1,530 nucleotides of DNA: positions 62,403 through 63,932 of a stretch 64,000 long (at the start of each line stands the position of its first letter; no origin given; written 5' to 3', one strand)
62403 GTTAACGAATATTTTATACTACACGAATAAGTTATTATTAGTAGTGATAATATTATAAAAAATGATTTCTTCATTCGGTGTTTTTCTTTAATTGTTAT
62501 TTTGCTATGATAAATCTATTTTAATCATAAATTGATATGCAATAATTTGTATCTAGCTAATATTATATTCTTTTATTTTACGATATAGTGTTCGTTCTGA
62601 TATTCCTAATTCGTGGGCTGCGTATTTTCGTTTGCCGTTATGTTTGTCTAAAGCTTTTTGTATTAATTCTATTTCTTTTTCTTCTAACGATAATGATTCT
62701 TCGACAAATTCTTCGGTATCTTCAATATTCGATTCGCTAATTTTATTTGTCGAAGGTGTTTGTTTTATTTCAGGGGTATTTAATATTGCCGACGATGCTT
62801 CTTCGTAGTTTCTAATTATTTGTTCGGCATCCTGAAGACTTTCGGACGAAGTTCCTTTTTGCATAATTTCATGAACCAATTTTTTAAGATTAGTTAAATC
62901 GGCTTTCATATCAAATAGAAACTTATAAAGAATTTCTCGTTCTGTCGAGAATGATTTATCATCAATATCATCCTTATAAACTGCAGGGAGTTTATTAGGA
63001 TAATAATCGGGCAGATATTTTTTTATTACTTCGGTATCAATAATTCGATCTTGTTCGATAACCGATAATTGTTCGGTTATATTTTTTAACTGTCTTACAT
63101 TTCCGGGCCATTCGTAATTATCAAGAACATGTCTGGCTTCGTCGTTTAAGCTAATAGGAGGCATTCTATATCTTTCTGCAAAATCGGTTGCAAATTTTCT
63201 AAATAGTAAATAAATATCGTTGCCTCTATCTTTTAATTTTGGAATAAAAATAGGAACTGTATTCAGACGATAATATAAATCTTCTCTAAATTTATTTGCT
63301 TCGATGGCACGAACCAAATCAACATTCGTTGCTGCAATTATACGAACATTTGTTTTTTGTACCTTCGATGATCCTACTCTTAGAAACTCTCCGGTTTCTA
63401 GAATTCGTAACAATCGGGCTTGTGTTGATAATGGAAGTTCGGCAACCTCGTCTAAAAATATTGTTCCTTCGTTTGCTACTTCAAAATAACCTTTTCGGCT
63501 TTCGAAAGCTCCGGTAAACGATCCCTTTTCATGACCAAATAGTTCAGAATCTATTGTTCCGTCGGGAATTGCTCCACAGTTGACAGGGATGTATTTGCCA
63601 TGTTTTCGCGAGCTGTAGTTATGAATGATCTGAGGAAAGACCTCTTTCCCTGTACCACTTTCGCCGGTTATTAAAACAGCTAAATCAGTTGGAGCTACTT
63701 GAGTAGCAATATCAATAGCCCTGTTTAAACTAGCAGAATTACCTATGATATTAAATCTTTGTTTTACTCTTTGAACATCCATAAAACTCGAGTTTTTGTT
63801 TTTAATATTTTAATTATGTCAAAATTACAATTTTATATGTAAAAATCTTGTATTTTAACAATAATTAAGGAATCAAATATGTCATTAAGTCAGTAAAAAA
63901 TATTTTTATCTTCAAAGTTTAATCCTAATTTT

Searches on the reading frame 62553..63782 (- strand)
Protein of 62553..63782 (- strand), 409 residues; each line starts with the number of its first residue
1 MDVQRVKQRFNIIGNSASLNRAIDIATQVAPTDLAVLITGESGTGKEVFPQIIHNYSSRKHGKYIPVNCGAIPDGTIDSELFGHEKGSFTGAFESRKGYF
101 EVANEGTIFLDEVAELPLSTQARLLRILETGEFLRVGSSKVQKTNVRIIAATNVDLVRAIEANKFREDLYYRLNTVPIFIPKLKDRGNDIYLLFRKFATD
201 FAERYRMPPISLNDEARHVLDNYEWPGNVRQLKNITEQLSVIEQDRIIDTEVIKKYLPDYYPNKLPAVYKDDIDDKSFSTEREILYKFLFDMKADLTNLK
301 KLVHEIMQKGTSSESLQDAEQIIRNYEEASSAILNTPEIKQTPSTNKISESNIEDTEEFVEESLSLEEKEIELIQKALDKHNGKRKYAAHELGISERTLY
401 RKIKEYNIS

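Call 81: find_encoding_contigs(protein=window:62553-63782:-, flank=10000, max_places=3)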
Protein window:62553-63782:- (409 aa): 4 contigs read that carry it; 2 places shown.
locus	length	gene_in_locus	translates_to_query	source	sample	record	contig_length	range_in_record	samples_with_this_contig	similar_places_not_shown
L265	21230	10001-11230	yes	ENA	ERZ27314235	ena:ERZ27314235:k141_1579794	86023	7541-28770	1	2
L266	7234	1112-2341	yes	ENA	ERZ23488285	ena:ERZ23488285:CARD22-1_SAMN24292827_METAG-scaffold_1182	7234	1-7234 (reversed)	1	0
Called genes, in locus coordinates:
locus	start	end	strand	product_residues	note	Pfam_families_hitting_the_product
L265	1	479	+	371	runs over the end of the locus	PF01883:FeS_assembly_P, PF00142:Fer4_NifH, PF01656:CbiA, PF02374:ArsA_ATPase (weak), PF09140:MipZ, PF10609:ParA, PF13614:AAA_31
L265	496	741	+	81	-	PF01106:NifU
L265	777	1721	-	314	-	PF08331:QueG_DUF1730, PF00037:Fer4 (faint), PF13237:Fer4_10 (faint), PF13484:Fer4_16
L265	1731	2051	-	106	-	PF01883:FeS_assembly_P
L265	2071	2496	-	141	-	PF02657:SufE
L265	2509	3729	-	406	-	PF00266:Aminotran_5, PF00155:Aminotran_1_2, PF01041:DegT_DnrJ_EryC1 (weak), PF01053:Cys_Met_Meta_PP, PF01212:Beta_elim_lyase (weak)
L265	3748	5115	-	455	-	PF19295:SufBD_N, PF01458:SUFBD_core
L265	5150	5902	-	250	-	PF02463:SMC_N (faint), PF00005:ABC_tran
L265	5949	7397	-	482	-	PF19295:SufBD_N, PF01458:SUFBD_core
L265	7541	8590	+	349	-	PF00586:AIRS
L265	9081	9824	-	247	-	PF02348:CTP_transf_3, PF12804:NTP_transf_3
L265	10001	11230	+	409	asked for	PF00158:Sigma54_activat, PF14532:Sigma54_activ_2, PF07728:AAA_5 (weak), PF25601:AAA_lid_14, PF02954:HTH_8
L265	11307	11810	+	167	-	PF04390:LptE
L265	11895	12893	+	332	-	-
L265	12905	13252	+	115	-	PF03840:SecG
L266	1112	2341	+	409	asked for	PF00158:Sigma54_activat, PF14532:Sigma54_activ_2, PF07728:AAA_5 (weak), PF25601:AAA_lid_14, PF02954:HTH_8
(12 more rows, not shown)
